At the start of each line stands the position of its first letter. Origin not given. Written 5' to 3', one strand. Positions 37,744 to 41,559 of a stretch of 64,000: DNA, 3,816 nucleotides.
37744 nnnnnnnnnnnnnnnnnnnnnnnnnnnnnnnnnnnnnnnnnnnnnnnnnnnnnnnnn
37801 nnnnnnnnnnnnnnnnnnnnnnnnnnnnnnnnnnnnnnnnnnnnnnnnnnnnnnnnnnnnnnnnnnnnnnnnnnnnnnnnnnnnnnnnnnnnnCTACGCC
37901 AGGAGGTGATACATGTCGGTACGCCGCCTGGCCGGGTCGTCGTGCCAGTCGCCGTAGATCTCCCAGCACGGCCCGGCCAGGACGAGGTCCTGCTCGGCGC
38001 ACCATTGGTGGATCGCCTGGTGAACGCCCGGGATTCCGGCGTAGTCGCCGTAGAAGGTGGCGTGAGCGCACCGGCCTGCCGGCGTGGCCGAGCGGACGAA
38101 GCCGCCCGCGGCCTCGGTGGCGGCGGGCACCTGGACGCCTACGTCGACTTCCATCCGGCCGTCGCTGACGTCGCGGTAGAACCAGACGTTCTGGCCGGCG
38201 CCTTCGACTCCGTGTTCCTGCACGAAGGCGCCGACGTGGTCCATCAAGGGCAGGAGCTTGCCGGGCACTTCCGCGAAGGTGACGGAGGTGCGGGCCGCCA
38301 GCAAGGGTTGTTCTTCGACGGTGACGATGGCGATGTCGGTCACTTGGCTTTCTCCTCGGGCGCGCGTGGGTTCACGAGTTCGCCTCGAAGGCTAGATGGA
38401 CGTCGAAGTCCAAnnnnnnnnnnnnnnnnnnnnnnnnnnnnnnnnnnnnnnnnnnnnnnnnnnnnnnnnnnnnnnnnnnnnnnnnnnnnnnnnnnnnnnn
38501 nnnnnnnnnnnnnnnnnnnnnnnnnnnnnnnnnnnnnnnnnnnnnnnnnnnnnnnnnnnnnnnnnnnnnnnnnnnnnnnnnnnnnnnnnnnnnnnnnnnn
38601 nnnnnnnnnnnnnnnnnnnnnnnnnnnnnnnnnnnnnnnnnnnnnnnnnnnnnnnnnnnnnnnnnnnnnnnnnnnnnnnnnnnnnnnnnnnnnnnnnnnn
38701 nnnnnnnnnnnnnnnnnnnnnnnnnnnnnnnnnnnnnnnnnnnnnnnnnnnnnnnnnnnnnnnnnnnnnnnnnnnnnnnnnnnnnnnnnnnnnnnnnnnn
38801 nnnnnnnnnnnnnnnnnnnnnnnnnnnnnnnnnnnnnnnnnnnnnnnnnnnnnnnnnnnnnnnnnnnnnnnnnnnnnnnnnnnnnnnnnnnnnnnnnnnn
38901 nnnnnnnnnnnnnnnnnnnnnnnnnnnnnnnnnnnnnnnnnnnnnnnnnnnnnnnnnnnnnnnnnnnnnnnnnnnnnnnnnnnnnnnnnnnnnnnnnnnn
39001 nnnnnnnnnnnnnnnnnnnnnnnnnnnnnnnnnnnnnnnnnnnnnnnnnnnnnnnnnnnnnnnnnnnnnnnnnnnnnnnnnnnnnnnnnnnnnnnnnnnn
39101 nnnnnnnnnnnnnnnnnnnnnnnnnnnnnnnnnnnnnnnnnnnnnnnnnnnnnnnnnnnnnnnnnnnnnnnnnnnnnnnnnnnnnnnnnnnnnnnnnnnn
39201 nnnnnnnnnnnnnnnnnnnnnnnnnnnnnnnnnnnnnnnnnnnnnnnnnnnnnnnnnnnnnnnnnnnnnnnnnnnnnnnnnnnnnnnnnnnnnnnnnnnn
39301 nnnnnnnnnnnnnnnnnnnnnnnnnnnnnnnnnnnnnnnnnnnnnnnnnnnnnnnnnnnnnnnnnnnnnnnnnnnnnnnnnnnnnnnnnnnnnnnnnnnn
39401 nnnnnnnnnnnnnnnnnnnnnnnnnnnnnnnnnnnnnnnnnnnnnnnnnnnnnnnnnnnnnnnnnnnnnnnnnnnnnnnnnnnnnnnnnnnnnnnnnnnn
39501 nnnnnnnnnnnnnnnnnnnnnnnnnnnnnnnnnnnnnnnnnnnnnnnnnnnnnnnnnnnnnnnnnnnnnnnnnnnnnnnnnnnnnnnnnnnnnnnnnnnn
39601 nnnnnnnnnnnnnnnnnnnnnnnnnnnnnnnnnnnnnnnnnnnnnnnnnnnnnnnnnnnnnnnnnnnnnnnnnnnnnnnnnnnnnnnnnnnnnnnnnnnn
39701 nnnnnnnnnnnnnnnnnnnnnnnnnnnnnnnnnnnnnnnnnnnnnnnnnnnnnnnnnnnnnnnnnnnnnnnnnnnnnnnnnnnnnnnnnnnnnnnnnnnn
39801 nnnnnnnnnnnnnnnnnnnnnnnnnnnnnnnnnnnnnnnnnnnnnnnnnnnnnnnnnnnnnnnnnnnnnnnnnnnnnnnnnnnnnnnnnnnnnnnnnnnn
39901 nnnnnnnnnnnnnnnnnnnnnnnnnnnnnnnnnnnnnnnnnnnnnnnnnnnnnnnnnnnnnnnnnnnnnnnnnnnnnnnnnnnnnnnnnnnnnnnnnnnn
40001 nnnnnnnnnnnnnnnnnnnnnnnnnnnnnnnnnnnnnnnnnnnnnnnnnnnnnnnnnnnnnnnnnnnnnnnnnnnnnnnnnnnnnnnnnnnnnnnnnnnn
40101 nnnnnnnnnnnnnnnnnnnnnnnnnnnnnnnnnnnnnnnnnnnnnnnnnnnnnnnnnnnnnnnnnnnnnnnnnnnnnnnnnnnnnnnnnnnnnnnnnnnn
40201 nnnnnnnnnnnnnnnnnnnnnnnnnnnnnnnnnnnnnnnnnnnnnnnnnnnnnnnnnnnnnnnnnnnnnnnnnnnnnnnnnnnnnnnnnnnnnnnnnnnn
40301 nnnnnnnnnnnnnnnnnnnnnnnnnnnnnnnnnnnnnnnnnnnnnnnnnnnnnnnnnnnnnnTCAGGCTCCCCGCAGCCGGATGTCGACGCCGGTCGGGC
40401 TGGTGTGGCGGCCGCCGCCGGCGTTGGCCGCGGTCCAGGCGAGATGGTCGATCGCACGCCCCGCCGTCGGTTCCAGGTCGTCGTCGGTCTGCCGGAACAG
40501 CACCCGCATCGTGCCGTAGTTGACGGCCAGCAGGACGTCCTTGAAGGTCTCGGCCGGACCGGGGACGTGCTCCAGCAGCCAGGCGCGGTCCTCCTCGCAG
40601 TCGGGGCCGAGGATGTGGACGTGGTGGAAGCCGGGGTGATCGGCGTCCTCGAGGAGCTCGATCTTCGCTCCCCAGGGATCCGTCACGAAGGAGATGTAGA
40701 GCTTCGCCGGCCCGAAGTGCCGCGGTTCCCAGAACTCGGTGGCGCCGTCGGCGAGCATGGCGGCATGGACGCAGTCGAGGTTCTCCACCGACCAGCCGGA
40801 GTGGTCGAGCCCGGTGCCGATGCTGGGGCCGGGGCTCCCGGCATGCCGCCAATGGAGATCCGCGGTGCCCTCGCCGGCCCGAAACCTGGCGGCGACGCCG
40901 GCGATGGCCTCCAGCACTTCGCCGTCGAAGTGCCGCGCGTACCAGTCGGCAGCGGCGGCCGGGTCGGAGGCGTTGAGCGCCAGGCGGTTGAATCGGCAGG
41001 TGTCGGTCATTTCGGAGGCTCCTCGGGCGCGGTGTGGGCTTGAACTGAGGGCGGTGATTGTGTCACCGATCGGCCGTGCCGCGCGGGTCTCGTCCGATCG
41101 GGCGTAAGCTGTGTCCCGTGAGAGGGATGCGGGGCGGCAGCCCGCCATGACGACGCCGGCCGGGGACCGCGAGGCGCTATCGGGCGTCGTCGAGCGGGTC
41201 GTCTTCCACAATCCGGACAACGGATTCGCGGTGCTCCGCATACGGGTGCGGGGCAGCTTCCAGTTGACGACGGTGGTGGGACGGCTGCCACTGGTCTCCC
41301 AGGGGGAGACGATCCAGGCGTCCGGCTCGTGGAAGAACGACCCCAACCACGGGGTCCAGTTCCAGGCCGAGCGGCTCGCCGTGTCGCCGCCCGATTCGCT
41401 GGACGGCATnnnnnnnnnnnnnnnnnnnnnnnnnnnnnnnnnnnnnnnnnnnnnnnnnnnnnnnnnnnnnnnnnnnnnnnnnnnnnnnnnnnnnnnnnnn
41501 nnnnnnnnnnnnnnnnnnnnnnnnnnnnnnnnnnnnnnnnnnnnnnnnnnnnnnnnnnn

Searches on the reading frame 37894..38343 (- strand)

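Call 24: search_protein_families(library=pfam, proteins=[window:37894-38343:-], max_evalue=0.00001)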
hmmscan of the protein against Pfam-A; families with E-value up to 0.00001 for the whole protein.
window:37894-38343:- (149 aa): 1 family
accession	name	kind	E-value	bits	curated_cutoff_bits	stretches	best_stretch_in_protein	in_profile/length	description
PF06445.20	GyrI-like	-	3e-11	44.3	26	1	3-145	2-151/155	GyrI-like small molecule binding domain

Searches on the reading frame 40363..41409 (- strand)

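Call 24: search_protein_families(library=pfam, proteins=[window:40363-41409:-], max_evalue=0.00001)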
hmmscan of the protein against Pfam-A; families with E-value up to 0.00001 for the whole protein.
window:40363-41409:- (348 aa): 1 family
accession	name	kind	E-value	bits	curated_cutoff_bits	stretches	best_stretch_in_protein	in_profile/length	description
PF00903.31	Glyoxalase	-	1.2e-09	39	20.6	1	139-252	1-121/121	Glyoxalase/Bleomycin resistance protein/Dioxygenase superfamily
